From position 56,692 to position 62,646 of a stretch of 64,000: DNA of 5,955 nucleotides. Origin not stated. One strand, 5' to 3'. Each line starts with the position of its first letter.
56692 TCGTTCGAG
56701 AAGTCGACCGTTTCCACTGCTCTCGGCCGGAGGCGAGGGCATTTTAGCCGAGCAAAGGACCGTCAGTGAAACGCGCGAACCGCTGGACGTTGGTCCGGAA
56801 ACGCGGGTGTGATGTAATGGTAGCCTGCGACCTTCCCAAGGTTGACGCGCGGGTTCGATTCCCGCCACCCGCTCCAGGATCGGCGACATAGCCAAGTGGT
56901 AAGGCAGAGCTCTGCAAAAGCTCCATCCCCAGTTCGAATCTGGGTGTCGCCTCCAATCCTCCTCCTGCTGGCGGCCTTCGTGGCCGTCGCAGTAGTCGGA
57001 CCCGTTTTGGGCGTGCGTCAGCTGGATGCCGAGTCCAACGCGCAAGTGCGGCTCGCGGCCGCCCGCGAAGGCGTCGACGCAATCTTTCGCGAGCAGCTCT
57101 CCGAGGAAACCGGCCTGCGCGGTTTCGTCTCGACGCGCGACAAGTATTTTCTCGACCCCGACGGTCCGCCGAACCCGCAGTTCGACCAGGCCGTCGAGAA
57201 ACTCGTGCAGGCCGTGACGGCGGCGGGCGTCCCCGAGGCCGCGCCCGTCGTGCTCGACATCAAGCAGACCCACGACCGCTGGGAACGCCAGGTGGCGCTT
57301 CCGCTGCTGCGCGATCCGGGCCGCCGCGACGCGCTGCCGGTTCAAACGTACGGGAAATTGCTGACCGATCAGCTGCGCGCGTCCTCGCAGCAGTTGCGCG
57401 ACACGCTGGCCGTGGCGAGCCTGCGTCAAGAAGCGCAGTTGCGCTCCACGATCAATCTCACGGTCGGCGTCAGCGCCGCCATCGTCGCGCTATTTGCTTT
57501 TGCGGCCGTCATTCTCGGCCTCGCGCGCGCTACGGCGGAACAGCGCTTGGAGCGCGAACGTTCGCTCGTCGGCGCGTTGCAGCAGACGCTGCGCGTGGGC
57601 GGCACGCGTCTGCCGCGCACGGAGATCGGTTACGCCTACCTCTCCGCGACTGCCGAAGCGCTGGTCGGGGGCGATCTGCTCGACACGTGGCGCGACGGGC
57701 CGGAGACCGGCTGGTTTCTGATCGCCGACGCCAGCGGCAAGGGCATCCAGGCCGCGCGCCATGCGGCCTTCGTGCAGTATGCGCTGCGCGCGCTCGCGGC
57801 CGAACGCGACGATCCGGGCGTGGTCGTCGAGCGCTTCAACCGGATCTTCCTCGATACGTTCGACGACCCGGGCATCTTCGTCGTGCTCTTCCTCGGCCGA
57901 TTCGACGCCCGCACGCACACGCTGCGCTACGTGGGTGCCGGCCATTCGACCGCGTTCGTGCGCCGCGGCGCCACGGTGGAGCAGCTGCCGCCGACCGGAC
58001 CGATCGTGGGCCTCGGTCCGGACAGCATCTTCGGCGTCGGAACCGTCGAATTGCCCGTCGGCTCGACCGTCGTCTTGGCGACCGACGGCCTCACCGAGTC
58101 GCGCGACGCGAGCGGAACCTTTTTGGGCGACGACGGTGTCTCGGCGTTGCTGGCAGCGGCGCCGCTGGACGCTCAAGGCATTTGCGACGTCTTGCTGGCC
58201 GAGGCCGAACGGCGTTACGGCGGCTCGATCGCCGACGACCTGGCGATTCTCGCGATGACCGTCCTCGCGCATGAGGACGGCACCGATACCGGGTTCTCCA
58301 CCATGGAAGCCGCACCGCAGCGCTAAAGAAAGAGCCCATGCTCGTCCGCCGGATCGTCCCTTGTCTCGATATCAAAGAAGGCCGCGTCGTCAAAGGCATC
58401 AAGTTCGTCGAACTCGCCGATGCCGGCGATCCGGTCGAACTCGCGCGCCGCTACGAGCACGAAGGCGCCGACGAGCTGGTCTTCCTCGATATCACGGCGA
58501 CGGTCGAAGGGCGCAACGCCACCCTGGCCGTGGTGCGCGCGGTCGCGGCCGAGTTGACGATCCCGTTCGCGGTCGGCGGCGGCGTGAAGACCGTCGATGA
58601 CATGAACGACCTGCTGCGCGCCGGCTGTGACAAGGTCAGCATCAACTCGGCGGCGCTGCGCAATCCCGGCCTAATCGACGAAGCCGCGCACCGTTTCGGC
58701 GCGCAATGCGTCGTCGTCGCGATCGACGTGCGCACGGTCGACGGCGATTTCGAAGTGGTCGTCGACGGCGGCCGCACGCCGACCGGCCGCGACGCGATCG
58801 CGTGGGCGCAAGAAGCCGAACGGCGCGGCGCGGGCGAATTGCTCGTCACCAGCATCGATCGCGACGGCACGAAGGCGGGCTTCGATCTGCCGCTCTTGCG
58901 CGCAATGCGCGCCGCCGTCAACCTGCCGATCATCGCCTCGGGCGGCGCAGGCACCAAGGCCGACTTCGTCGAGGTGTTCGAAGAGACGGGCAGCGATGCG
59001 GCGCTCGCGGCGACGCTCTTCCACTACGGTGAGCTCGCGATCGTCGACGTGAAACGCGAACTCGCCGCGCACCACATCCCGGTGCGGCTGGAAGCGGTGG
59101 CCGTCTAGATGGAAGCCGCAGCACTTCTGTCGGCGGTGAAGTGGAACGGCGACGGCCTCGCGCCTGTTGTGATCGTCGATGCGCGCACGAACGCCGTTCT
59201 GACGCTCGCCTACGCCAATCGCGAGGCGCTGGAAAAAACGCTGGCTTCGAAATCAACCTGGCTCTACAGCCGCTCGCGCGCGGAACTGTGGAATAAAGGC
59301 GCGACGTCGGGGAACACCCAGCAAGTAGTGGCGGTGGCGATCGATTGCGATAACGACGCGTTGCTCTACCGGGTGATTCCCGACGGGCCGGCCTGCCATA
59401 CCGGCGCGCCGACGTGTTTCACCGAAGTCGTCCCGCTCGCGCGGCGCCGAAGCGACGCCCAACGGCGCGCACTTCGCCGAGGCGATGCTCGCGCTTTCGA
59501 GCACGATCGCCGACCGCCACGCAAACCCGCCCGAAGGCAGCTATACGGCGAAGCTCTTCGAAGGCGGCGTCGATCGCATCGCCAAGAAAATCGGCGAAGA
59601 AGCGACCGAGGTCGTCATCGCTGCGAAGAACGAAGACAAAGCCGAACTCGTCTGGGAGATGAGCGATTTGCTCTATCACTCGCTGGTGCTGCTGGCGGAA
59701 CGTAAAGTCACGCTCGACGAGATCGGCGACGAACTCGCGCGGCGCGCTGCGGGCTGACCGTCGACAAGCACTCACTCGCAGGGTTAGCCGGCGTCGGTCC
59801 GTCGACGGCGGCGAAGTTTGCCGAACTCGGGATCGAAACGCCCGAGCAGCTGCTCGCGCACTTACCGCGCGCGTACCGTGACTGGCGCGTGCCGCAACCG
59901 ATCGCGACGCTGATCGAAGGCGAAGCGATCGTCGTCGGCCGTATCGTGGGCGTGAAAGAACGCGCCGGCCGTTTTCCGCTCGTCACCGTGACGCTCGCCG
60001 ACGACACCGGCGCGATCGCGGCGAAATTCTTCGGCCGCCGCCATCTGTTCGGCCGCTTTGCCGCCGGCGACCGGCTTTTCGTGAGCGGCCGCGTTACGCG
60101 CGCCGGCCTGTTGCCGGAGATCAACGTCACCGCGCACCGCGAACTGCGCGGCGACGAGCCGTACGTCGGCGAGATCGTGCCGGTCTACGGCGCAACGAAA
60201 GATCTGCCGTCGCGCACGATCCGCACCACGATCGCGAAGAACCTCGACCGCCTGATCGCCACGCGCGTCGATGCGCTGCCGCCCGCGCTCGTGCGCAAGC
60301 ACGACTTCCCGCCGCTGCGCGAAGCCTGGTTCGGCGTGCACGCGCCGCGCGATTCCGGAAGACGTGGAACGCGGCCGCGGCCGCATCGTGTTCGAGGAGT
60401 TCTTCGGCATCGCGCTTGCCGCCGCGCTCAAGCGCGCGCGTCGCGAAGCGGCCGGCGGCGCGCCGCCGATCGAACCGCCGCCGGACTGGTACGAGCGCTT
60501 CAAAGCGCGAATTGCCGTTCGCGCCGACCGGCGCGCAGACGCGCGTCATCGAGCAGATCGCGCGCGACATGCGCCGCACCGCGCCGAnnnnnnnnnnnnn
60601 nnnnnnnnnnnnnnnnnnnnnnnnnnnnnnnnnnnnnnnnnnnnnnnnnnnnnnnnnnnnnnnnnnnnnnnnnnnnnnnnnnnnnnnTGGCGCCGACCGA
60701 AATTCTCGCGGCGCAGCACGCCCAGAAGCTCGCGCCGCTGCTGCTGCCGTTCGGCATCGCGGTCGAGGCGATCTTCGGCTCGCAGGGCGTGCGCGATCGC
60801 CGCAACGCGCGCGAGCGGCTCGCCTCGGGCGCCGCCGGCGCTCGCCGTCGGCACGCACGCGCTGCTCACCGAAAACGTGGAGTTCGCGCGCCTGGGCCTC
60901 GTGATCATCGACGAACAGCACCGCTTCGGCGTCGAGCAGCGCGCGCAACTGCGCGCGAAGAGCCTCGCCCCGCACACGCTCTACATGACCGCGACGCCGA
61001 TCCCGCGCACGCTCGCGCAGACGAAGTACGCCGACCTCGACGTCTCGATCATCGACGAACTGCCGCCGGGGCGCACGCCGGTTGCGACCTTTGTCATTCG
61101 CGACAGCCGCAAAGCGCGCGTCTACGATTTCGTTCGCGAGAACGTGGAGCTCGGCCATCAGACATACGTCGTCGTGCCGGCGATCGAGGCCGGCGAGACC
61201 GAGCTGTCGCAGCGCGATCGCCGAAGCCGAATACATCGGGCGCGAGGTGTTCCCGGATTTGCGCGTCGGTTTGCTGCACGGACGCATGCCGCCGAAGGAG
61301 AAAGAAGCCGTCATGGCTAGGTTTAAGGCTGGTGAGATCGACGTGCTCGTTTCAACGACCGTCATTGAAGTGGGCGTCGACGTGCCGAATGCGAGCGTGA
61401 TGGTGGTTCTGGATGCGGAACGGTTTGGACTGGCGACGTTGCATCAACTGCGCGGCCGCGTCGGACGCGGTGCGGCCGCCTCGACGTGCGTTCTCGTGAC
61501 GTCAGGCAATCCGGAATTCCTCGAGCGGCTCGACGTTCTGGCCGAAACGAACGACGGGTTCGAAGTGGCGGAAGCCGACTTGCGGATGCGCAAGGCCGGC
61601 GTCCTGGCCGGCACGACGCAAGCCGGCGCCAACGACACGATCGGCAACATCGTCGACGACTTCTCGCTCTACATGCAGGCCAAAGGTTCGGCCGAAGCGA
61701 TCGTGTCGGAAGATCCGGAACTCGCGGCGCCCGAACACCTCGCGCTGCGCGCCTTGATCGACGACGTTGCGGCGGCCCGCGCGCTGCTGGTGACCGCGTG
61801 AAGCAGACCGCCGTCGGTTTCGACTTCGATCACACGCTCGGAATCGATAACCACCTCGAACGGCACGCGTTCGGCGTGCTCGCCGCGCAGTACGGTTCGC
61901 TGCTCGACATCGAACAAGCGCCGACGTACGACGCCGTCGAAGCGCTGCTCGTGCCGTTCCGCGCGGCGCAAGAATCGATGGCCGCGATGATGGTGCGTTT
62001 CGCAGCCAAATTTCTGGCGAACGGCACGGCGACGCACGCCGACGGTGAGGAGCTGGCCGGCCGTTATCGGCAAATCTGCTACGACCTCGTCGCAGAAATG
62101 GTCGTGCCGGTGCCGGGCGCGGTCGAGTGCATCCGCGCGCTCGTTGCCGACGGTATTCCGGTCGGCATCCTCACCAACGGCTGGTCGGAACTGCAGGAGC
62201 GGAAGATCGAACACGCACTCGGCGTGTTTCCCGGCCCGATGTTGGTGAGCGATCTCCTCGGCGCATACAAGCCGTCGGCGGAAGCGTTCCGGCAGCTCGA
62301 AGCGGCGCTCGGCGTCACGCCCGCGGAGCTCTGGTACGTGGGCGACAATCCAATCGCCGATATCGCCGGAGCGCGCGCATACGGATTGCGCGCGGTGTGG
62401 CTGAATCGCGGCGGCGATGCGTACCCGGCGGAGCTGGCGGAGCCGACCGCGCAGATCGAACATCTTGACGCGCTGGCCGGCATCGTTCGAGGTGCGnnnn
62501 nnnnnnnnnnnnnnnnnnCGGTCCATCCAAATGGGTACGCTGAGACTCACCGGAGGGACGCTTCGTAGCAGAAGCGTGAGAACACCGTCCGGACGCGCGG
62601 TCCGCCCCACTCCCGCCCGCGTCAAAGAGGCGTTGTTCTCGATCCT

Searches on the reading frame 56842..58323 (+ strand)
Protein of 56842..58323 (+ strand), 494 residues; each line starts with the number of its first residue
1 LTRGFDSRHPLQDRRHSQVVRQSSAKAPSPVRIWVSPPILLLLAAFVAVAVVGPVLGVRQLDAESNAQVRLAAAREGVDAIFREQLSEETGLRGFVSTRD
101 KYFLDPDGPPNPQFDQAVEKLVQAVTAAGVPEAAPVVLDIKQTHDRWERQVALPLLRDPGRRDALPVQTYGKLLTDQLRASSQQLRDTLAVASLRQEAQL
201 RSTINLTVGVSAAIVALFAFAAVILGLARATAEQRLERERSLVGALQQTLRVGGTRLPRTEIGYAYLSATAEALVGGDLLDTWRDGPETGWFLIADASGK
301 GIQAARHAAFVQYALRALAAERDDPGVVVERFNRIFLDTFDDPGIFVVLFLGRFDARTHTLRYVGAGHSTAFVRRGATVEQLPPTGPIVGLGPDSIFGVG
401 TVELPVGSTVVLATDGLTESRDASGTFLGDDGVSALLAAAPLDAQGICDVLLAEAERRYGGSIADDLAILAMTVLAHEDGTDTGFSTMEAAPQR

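Call 59: search_protein_families(library=pfam, max_evalue=0.001, proteins=[window:56842-58323:+])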
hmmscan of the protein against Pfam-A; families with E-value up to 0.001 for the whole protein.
window:56842-58323:+ (494 aa): 2 families
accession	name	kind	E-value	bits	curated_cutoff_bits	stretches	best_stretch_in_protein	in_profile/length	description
PF07228.17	SpoIIE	-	4.1e-41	141.5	25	1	291-474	6-191/192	Stage II sporulation protein E (SpoIIE)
PF05227.19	CHASE3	-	1.4e-07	31.9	28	1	73-191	10-130/138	CHASE3 domain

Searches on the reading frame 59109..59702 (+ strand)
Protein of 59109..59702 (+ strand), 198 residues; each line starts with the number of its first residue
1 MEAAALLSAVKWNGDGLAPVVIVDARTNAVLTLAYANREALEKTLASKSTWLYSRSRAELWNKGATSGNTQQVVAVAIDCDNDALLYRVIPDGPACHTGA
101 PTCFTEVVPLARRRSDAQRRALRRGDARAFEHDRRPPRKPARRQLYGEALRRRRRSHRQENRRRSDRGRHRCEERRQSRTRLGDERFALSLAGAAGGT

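Call 59: search_protein_families(library=pfam, max_evalue=0.001, proteins=[window:59109-59702:+])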
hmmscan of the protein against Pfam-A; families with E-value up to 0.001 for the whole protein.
window:59109-59702:+ (198 aa): 1 family
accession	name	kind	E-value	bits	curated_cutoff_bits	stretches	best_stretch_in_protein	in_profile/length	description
PF01502.23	PRA-CH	-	5.4e-31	106.7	27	1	33-105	2-74/74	Phosphoribosyl-AMP cyclohydrolase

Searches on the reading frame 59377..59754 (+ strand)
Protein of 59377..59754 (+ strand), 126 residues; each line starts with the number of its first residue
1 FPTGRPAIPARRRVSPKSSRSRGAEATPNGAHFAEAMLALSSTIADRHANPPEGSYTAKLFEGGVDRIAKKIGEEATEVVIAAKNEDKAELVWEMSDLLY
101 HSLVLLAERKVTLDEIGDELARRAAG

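Call 59: search_protein_families(library=pfam, max_evalue=0.001, proteins=[window:59377-59754:+])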
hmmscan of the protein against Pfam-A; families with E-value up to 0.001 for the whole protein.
window:59377-59754:+ (126 aa): 2 families
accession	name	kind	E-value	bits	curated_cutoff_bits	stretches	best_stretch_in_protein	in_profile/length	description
PF01503.22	PRA-PH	-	2.8e-25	89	21.3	1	40-123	4-85/86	Phosphoribosyl-ATP pyrophosphohydrolase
PF03819.22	MazG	-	0.00017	22.2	22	1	67-114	5-56/74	MazG nucleotide pyrophosphohydrolase domain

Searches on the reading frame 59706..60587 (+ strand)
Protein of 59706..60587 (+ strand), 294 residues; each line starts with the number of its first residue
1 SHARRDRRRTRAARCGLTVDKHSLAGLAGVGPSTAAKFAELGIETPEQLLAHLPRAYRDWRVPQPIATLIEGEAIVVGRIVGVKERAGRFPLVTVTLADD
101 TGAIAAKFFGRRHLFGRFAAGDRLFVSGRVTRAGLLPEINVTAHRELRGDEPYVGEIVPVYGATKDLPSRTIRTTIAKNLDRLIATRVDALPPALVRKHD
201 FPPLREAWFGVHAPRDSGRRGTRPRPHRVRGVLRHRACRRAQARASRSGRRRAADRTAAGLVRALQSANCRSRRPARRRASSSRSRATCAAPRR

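Call 59: search_protein_families(library=pfam, max_evalue=0.001, proteins=[window:59706-60587:+])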
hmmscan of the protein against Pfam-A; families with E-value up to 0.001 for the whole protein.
window:59706-60587:+ (294 aa): 2 families
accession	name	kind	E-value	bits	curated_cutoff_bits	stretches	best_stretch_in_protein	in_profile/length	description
PF17191.10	RecG_wedge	-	1.6e-13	51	23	1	29-181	7-160/162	RecG wedge domain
PF01336.31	tRNA_anti-codon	-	2.3e-05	24.7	27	1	76-133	3-60/75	OB-fold nucleic acid binding domain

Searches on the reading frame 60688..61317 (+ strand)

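Call 59: search_protein_families(library=pfam, max_evalue=0.001, proteins=[window:60688-61317:+])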
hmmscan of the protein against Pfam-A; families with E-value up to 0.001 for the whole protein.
window:60688-61317:+ (210 aa): 1 family
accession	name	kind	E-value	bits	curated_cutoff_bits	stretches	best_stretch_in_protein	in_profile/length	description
PF00270.35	DEAD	-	2.1e-06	28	26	1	50-110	95-165/167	DEAD/DEAH box helicase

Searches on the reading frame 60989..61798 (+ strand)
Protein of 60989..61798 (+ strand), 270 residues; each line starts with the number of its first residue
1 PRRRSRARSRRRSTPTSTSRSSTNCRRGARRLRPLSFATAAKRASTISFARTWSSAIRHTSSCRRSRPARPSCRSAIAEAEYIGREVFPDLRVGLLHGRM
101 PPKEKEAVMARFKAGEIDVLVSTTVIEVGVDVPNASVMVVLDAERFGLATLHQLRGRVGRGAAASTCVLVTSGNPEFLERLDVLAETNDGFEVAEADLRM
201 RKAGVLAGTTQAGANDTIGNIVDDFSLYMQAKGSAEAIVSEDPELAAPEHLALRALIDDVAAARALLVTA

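Call 59: search_protein_families(library=pfam, max_evalue=0.001, proteins=[window:60989-61798:+])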
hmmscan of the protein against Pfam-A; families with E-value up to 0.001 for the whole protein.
window:60989-61798:+ (270 aa): 3 families
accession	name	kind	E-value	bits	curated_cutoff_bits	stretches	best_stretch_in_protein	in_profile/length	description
PF00271.37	Helicase_C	-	2e-20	73.5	23.5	1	80-160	31-108/110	Helicase conserved C-terminal domain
PF19833.4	RecG_dom3_C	-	9.5e-12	45.2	26.8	1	187-254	1-70/87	ATP-dependent DNA helicase RecG, domain 3, C-terminal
PF22590.2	Cas3-like_C_2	-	0.00049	20.8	27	1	83-160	22-103/106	CRISPR-associated nuclease/helicase Cas3, C-terminal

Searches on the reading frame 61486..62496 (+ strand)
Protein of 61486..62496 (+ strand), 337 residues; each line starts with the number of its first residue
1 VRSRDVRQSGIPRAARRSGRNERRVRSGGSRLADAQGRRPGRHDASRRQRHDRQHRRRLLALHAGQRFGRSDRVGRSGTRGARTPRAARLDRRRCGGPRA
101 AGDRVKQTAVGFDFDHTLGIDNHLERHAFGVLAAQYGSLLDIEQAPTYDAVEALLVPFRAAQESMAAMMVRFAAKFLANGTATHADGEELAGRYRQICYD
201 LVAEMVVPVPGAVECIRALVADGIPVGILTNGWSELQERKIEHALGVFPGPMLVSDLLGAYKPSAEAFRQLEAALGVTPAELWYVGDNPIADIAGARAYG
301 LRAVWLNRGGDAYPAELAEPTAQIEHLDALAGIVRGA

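Call 59: search_protein_families(library=pfam, max_evalue=0.001, proteins=[window:61486-62496:+])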
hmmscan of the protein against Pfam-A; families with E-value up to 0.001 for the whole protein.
window:61486-62496:+ (337 aa): 5 families
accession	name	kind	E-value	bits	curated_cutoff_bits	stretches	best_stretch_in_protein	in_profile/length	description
PF00702.32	Hydrolase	-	1.2e-17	65.3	26.4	1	109-300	3-191/191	haloacid dehalogenase-like hydrolase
PF13419.12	HAD_2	-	4.3e-13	50.2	23.8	1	112-305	3-177/178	Haloacid dehalogenase-like hydrolase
PF13242.12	Hydrolase_like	-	2.1e-10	40.8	22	1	262-327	4-72/75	HAD-hyrolase-like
PF12710.13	HAD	-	4.2e-08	34.3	27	1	110-296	1-188/189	haloacid dehalogenase-like hydrolase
PF13344.12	Hydrolase_6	-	0.00077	19.9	27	0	207-243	14-50/101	Haloacid dehalogenase-like hydrolase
